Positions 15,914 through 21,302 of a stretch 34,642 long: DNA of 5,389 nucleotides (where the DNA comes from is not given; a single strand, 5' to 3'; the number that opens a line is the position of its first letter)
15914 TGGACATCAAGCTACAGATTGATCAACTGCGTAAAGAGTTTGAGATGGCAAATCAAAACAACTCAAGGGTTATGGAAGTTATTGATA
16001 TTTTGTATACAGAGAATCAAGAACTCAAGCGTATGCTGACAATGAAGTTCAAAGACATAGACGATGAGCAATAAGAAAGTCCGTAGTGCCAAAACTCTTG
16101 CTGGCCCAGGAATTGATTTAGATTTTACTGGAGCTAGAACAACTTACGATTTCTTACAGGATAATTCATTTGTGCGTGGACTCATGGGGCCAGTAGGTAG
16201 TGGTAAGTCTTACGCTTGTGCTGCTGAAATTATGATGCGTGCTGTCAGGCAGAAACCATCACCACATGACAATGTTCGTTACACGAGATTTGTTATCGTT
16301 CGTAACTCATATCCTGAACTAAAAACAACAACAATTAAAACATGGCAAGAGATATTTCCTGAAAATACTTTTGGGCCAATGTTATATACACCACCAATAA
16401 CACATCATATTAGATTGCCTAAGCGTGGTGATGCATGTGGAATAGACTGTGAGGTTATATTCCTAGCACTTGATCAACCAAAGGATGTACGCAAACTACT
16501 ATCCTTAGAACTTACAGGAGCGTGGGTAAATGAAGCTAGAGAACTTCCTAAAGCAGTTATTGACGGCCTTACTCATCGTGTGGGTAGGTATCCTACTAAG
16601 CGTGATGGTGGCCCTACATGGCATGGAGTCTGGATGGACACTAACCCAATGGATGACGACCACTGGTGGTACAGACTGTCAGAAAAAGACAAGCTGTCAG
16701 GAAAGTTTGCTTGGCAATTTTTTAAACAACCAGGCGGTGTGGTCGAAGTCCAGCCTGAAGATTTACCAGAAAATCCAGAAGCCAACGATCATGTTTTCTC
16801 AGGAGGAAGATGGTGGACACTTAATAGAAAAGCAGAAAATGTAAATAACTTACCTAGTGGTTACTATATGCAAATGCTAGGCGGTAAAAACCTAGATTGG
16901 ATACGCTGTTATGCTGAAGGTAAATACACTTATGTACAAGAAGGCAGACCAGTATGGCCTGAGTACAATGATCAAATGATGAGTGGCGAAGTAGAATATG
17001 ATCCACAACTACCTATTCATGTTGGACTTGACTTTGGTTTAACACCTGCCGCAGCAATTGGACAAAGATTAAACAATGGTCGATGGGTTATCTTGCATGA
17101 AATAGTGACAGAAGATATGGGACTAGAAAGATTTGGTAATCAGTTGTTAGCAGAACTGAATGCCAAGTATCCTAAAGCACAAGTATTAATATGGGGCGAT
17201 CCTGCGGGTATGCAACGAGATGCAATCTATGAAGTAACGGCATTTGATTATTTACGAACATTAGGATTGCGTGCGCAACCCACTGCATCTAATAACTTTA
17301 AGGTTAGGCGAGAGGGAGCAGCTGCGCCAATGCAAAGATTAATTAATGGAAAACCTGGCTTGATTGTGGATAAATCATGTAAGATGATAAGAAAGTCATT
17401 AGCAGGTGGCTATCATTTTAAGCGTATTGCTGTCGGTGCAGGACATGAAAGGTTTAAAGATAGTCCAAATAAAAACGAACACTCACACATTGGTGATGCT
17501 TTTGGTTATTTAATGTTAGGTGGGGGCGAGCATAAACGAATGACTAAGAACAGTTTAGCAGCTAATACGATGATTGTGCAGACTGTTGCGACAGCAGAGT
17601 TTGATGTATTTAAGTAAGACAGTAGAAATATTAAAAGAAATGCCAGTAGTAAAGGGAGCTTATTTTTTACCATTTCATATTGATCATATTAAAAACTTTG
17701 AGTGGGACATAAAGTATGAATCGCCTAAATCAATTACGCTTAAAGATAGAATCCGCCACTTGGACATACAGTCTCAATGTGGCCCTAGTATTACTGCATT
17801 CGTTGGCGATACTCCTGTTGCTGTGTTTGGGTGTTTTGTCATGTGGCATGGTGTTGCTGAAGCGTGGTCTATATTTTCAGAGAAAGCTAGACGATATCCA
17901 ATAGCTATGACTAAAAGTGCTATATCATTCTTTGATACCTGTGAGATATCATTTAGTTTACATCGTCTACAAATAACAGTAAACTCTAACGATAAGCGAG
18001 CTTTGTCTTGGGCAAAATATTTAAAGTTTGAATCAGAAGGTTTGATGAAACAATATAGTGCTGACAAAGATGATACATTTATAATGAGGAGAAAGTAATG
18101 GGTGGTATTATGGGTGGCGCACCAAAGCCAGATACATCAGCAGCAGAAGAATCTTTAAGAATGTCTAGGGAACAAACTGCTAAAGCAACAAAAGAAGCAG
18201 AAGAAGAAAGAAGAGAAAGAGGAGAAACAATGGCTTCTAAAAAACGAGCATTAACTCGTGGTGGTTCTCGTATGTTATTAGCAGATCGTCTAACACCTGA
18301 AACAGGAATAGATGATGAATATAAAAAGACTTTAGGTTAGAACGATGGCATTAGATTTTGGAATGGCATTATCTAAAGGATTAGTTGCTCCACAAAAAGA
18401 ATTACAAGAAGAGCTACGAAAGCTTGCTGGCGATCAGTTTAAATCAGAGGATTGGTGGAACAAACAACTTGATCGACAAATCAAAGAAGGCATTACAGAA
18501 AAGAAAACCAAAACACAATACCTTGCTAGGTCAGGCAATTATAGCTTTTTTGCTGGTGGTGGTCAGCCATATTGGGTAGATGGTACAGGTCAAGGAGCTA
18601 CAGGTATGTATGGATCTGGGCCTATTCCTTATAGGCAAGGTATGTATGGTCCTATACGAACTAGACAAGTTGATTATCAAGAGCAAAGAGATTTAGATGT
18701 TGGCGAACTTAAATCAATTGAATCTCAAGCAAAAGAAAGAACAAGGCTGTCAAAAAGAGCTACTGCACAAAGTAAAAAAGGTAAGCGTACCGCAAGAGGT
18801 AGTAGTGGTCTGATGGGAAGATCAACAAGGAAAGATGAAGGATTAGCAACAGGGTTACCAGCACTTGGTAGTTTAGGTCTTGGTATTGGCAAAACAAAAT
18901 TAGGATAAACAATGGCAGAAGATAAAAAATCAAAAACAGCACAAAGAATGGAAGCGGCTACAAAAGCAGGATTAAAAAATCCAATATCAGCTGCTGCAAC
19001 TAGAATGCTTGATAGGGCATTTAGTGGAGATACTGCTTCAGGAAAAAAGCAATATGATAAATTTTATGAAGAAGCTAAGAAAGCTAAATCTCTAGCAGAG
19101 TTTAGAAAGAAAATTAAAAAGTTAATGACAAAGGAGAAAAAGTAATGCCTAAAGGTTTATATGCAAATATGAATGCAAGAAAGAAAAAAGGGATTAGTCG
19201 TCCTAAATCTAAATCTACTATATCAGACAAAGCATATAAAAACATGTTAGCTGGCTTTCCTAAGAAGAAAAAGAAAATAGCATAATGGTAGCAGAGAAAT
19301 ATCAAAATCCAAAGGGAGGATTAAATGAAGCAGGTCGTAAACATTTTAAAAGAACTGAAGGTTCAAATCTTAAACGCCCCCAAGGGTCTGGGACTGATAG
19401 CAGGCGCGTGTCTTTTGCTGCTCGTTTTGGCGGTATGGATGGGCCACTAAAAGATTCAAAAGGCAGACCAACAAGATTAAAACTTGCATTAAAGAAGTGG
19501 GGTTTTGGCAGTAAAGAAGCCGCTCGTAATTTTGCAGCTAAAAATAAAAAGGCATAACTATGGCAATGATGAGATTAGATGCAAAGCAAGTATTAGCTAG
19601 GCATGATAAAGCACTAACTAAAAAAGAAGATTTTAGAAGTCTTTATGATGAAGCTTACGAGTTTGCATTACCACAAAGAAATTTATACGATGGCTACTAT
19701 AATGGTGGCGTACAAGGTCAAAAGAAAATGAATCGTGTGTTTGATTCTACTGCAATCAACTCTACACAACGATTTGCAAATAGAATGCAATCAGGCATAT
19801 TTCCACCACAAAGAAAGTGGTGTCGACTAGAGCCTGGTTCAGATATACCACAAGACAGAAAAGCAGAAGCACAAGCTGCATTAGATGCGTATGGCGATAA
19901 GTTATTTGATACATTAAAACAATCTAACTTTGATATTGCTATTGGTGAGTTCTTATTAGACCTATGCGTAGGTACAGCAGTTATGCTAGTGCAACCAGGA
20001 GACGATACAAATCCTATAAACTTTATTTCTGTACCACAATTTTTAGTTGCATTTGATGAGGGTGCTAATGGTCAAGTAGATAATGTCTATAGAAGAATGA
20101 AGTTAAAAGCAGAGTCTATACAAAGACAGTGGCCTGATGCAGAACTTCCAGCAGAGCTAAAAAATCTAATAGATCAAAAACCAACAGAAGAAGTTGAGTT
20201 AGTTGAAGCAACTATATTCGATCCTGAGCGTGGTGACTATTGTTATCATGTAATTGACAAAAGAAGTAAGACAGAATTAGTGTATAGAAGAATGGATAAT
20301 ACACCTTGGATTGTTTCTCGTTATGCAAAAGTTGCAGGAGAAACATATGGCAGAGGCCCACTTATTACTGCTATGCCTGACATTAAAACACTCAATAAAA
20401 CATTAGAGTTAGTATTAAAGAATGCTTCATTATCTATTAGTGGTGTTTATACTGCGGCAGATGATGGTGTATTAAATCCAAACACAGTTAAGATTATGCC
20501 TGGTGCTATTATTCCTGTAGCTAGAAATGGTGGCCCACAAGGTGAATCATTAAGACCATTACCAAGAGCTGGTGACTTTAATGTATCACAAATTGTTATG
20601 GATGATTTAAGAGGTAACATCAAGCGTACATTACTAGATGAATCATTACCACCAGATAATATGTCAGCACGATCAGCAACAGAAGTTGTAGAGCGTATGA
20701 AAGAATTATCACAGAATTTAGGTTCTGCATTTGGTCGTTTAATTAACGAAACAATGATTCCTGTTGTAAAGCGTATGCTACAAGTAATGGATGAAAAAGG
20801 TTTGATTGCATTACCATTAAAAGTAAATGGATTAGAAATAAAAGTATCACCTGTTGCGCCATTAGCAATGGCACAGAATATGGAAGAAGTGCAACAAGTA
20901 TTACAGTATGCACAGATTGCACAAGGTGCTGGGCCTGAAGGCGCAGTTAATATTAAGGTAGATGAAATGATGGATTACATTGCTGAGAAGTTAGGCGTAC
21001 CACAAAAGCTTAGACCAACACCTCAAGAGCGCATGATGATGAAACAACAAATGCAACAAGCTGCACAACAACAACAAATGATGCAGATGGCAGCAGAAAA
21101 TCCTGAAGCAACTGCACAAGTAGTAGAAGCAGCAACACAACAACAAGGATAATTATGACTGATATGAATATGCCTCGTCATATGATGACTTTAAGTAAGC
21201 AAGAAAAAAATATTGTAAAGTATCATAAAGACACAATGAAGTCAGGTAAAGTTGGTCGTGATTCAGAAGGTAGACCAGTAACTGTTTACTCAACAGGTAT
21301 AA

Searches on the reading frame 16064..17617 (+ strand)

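Call 42: search_protein_families(library=phrogs, proteins=[window:16064-17617:+], max_evalue=0.00001)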
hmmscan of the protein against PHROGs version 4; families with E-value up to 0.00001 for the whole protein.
window:16064-17617:+ (517 aa): 3 families
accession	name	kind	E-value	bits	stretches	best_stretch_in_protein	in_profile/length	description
phrog_2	-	head and packaging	1.7e-21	77.7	1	29-487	272-594/807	terminase large subunit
phrog_10250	-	head and packaging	1.9e-06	28.8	1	280-484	10-212/228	terminase large subunit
phrog_3717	-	head and packaging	2.2e-06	28.3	0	27-209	15-178/277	terminase large subunit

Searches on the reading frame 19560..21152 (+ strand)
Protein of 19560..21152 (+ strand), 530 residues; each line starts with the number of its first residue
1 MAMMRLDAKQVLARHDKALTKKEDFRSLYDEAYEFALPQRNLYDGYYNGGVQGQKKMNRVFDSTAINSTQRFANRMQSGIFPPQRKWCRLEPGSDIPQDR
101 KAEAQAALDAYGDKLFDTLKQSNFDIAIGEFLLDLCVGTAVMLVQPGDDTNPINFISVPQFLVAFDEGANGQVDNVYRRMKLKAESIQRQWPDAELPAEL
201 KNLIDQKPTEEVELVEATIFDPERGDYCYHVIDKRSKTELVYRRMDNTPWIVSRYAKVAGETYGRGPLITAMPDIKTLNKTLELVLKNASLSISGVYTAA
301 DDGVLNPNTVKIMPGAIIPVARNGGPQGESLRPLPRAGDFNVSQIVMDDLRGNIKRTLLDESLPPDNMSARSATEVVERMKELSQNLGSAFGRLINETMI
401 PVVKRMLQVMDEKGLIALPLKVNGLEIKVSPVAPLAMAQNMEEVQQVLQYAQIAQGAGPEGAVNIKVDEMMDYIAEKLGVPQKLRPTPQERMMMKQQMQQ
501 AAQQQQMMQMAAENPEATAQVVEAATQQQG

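Call 42: search_protein_families(library=phrogs, proteins=[window:19560-21152:+], max_evalue=0.00001)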
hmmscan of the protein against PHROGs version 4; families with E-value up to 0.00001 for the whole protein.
window:19560-21152:+ (530 aa): 4 families
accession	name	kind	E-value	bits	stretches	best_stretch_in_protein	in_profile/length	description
phrog_332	-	connector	9.8e-98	328.9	1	3-527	6-547/560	head-tail adaptor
phrog_449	-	connector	8.9e-40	137.6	1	11-523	8-513/520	head-tail adaptor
phrog_21643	-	unknown function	1.6e-30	107.2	1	277-527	3-255/268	-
phrog_21528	-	unknown function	2.2e-25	90.5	1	8-216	3-211/224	-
